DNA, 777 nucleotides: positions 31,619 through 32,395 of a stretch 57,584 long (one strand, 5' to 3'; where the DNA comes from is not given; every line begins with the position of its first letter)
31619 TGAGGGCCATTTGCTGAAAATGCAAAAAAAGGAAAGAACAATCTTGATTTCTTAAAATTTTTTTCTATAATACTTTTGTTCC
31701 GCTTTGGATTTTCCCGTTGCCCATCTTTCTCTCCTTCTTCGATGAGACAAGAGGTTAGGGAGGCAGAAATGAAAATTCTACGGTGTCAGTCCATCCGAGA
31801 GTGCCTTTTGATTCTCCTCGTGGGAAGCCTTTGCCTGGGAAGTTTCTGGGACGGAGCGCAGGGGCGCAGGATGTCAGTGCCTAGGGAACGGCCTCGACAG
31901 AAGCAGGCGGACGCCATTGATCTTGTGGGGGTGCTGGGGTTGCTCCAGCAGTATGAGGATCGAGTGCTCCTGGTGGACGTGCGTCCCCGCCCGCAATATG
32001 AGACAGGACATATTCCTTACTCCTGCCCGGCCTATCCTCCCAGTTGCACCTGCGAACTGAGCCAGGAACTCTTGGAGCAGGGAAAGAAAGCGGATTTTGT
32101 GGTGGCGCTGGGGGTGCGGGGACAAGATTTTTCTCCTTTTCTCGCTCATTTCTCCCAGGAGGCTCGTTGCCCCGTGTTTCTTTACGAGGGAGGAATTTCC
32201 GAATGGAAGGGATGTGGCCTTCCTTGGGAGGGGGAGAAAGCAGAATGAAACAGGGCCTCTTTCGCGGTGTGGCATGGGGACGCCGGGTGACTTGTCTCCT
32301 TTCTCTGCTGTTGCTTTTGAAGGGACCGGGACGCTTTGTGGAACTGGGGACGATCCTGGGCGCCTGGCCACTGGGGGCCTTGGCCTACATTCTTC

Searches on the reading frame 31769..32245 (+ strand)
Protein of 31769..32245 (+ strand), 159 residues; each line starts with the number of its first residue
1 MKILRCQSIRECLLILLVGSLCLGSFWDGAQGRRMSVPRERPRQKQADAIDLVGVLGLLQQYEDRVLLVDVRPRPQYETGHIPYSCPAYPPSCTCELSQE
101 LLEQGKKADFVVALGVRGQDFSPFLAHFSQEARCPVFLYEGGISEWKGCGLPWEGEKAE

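Call 6: search_protein_families(library=pfam, proteins=[window:31769-32245:+], max_evalue=1)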
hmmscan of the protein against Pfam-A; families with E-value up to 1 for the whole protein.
window:31769-32245:+ (159 aa): 1 family
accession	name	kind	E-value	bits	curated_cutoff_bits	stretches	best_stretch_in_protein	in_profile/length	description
PF00581.25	Rhodanese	-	5.5e-10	40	22.2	1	64-148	12-101/102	Rhodanese-like domain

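Call 7: search_protein_families(library=ncbifam, proteins=[window:31769-32245:+], max_evalue=1)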
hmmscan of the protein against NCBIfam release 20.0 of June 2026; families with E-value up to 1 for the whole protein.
window:31769-32245:+ (159 aa): 2 families
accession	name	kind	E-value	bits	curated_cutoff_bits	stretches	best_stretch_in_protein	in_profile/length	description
NF006444.0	PRK08762.1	equivalog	0.021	13.5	449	1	47-154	11-115/387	molybdopterin-synthase adenylyltransferase MoeB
NF045521.1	rhoda_near_glyco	subfamily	0.1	12.4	145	1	49-149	16-111/144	rhodanese homology domain-containing protein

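Call 49: search_solved_structures(query=window:31769-32245:+, max_evalue=0.01, show_alignments=3)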
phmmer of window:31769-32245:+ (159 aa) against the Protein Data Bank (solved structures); distinct sequences matched with E-value up to 0.01: 2.
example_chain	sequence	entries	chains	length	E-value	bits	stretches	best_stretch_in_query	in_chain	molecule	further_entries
1yt8_A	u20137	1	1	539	4.7e-10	43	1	40-155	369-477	thiosulfate sulfurtransferase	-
2eg3_A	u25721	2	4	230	0.004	20.5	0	63-142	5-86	Probable thiosulfate sulfurtransferase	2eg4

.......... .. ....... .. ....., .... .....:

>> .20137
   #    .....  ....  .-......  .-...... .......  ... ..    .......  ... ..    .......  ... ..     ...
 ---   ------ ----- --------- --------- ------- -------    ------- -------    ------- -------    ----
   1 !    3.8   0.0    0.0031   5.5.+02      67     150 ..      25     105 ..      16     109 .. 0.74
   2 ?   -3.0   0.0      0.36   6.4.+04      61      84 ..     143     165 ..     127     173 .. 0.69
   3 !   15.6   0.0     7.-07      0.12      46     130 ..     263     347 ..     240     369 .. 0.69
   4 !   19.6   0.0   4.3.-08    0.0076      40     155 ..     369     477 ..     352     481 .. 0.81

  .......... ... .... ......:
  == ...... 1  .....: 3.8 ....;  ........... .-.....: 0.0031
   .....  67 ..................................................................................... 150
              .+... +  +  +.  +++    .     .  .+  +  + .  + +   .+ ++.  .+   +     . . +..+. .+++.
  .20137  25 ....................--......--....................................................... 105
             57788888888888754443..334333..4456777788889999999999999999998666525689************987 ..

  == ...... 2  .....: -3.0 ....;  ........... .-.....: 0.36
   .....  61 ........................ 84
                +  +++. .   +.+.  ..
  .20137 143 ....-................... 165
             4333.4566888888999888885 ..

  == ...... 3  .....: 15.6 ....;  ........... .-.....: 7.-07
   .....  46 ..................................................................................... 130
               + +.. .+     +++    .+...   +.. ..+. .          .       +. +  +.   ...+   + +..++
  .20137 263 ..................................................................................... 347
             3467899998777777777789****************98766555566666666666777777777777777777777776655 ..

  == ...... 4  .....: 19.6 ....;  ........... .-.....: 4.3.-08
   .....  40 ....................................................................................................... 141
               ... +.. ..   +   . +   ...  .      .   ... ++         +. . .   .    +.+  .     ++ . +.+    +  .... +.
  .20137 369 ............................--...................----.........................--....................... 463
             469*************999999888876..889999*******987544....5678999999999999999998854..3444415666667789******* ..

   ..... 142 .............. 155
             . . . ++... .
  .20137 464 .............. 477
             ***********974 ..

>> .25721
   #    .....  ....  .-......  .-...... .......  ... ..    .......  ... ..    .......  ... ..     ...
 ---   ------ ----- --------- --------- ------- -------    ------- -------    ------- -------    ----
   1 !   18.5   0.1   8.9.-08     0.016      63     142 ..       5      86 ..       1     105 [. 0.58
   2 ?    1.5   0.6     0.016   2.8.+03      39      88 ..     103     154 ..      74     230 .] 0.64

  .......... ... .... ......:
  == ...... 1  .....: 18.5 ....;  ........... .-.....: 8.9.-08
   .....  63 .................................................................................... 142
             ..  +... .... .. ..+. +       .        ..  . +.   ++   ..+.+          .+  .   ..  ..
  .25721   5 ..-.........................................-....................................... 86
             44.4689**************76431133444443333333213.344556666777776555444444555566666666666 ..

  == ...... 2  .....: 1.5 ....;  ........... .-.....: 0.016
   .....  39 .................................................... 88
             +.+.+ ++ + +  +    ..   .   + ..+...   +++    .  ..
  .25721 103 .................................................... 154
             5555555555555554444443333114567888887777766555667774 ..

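Call 59: search_protein_families(library=padloc, proteins=[window:31769-32245:+], max_evalue=1)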
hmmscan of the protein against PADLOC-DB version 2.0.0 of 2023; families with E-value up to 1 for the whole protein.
window:31769-32245:+ (159 aa): 0 families

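Call 60: search_protein_families(library=phrogs, proteins=[window:31769-32245:+], max_evalue=1)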
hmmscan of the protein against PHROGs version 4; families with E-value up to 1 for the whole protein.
window:31769-32245:+ (159 aa): 0 families
